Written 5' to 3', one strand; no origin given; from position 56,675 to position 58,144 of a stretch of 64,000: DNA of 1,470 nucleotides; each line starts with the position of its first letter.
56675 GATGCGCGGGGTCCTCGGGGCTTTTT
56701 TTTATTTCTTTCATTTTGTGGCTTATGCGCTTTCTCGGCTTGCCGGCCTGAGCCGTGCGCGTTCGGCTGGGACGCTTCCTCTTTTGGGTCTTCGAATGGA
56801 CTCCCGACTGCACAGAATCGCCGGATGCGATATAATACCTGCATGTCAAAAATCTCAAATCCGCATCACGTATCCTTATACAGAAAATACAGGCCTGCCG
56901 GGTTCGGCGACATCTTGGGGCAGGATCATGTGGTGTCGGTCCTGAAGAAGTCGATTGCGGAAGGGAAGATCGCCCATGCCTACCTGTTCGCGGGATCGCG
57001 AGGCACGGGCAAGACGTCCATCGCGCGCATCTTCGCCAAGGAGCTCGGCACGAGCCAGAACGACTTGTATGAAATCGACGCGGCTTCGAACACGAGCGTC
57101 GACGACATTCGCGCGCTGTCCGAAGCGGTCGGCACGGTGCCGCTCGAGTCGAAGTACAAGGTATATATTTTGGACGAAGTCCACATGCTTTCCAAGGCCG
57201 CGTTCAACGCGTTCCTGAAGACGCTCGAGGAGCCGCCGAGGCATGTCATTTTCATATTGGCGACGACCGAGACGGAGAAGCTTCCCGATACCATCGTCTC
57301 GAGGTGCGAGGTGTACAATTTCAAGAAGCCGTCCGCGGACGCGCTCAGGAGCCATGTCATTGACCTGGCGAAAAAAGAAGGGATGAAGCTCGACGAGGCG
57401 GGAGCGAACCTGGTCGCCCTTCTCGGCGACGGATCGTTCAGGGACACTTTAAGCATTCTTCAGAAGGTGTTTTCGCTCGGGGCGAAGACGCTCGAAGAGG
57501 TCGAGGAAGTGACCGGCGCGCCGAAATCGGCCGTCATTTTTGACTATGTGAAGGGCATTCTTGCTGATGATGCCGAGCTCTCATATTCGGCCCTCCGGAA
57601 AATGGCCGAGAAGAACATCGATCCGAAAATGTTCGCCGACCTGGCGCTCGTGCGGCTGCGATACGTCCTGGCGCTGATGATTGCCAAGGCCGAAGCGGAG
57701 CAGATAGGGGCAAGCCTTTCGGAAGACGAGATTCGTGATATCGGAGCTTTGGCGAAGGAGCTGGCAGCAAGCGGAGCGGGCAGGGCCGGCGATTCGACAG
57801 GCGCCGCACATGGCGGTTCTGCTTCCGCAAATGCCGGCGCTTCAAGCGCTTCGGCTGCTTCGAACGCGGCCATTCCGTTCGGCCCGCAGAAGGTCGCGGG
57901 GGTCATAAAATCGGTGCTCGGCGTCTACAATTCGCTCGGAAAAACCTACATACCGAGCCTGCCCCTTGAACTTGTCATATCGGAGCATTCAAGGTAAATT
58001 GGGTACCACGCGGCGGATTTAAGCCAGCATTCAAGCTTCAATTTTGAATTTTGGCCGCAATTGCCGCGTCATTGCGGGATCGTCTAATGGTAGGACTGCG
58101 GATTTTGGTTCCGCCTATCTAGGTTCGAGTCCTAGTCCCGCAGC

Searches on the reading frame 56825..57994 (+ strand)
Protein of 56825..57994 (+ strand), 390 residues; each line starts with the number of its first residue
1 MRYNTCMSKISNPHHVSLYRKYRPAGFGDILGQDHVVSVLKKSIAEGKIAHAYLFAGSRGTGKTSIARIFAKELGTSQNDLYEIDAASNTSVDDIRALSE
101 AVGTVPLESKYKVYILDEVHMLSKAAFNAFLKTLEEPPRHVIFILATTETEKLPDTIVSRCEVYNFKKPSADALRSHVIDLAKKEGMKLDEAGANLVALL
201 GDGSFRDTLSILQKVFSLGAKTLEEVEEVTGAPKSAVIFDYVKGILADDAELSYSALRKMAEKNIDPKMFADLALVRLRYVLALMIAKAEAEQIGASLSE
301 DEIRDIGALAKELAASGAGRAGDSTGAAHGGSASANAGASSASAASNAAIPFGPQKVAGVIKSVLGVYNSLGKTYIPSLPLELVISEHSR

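Call 15: search_protein_families(library=pfam, proteins=[window:56825-57994:+], max_evalue=0.01)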
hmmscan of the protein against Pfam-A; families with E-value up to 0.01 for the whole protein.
window:56825-57994:+ (390 aa): 15 families
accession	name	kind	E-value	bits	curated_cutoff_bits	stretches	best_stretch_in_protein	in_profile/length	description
PF13177.12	DNA_pol3_delta2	-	5.4e-35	121.2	27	2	80-169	70-160/161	DNA polymerase III, delta subunit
PF00004.35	AAA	-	2.5e-14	54.3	21.2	1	54-164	2-126/131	ATPase family associated with various cellular activities (AAA)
PF05496.18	RuvB_N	-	4.1e-06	27.1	27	1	23-136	2-110/159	Holliday junction DNA helicase RuvB P-loop domain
PF13401.12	AAA_22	-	1.1e-05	26.2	27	0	54-99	9-55/130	AAA domain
PF06068.19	TIP49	-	1.3e-05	25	23.8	1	37-77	36-77/347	TIP49 P-loop domain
PF13173.12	AAA_14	-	1.9e-05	25.1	27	1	52-148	4-98/129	AAA domain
PF07728.20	AAA_5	-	3.1e-05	24.5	22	1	54-141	3-97/139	AAA domain (dynein-related subfamily)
PF22608.2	DNAX_ATPase_lid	-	0.00028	21.1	27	1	176-213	4-41/49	DNA polymerase III clamp loader subunit, ATPase lid domain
PF05673.19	DUF815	-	0.00088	18.9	23.8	1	42-95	45-98/249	Protein of unknown function (DUF815)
PF06414.18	Zeta_toxin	-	0.0016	18.3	22.3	1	48-82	14-47/199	Zeta toxin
PF13604.12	AAA_30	-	0.0026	17.9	27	0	55-144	23-122/191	AAA domain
PF12775.13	AAA_7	-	0.0037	17.2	25.8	1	50-98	33-81/181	P-loop containing dynein motor region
PF12169.13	DNA_pol3_gamma3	-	0.0052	17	24.4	1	222-315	2-93/143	DNA polymerase III subunits gamma and tau domain III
PF13479.12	AAA_24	-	0.0059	16.9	27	0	54-126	6-80/195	AAA domain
PF01078.27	Mg_chelatase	-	0.007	16.2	20.3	0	27-107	2-78/207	Magnesium chelatase, subunit ChlI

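Call 39: find_related_loci(query=window:56825-57994:+, collection=metagenome_contigs, flank=10000)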
Query window:56825-57994:+ (390 aa) in metagenome_contigs; peptide patterns used: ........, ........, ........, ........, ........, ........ (x = any residue, [..] = any of these).
96 stretches matched a pattern; 18 encode a relative of the query (tblastn E <= 1e-3); 18 distinct loci.
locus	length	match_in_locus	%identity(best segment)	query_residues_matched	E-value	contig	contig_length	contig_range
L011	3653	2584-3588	58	7-378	6e-146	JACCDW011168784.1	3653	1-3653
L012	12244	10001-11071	54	2-385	4e-135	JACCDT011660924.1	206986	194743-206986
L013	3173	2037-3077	55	1-387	2e-134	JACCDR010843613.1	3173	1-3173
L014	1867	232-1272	54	1-387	5e-139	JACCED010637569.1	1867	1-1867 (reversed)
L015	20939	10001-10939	56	3-312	2e-114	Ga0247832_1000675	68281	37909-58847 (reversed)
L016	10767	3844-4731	57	18-312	3e-108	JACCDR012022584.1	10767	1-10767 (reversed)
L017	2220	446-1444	45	17-385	5e-104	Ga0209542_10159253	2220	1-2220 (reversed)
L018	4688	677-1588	50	15-312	7e-100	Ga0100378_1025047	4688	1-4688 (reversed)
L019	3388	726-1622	55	17-312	1e-98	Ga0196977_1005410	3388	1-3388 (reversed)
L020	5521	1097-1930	54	13-287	8e-95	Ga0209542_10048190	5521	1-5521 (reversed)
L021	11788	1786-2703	50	15-317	7e-88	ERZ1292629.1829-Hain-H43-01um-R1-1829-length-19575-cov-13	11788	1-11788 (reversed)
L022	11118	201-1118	50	15-317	7e-88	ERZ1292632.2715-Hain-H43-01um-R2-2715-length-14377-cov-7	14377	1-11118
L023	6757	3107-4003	49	17-312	2e-86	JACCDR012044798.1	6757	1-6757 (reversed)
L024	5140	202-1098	52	16-311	9e-83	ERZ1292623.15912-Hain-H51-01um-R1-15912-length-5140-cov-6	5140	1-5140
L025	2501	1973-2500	60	15-190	3e-75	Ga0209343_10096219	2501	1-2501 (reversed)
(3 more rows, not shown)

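Call 45: search_protein_families(library=pfam, proteins=[L022:1493-2314:+, L022:2413-3753:+, L022:4157-4579:+, L022:4689-5312:+, L022:5318-6604:+, L022:6610-7206:+, L022:7501-8229:+, L022:9166-10962:+, L024:1444-2385:+, L024:2869-3450:+], max_evalue=0.001)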
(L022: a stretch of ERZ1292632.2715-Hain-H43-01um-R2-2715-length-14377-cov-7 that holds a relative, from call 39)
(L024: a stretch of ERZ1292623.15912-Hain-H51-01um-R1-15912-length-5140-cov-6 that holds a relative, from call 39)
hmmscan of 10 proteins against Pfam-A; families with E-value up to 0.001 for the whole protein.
L022:1493-2314:+ (274 aa): 0 families

L022:2413-3753:+ (447 aa): 1 family
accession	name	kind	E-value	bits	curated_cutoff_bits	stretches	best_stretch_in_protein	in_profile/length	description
PF00474.23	SSF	-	2.8e-19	69.7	22.8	1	31-403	1-406/406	Sodium:solute symporter family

L022:4157-4579:+ (141 aa): 1 family
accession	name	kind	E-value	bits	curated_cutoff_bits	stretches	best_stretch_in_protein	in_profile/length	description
PF02661.23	Fic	-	4e-11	44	24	1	28-93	20-93/93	Fic/DOC family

L022:4689-5312:+ (208 aa): 0 families

L022:5318-6604:+ (429 aa): 1 family
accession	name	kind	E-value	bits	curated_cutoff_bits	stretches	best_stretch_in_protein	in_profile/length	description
PF08843.17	AbiEii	-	8e-22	78.8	22.5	1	47-244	8-199/238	Nucleotidyl transferase AbiEii toxin, Type IV TA system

L022:6610-7206:+ (199 aa): 2 families
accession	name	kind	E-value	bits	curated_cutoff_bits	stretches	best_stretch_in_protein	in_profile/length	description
PF13472.12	Lipase_GDSL_2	-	1.3e-23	84.8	32.9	1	6-182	1-176/178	GDSL-like Lipase/Acylhydrolase family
PF00657.28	Lipase_GDSL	-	2.5e-15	57.6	23.6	1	4-188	1-207/208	GDSL-like Lipase/Acylhydrolase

L022:7501-8229:+ (243 aa): 4 families
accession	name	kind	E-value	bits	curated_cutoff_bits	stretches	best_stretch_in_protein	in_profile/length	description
PF00293.34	NUDIX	-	1.2e-17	64.6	21.1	1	107-215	3-118/134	NUDIX domain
PF12961.13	DUF3850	-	2.2e-15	57.1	22.9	1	14-75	2-63/77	Domain of unknown function (DUF3850)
PF04266.20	ASCH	-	0.00046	21.3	21.2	0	18-70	3-55/103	ASCH domain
PF14815.12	NUDIX_4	-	0.00055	20.1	35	0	113-216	4-99/113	NUDIX domain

L022:9166-10962:+ (599 aa): 7 families
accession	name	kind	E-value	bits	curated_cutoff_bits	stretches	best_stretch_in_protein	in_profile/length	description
PF00009.33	GTP_EFTU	-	8.1e-52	176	26.5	1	2-189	2-188/188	Elongation factor Tu GTP binding domain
PF21018.2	BipA_C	-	5.3e-40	136.1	23.8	1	477-585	1-109/110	TypA/BipA C-terminal domain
PF00679.30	EFG_C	-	9.7e-11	42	27.9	1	390-474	2-87/89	Elongation factor G C-terminus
PF03144.31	GTP_EFTU_D2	-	3.2e-10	40.7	30.3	1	214-284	1-73/73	Elongation factor Tu domain 2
PF01926.29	MMR_HSR1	-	5.2e-08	33.4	21.9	1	6-122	2-113/113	50S ribosome-binding GTPase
PF22042.2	EF-G_D2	-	1e-07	32.4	27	1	207-285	9-83/84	Elongation factor G domain 2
PF02421.24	FeoB_N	-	0.00043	20.3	27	0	45-130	31-122/156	Ferrous iron transport protein B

L024:1444-2385:+ (314 aa): 0 families

L024:2869-3450:+ (194 aa): 0 families
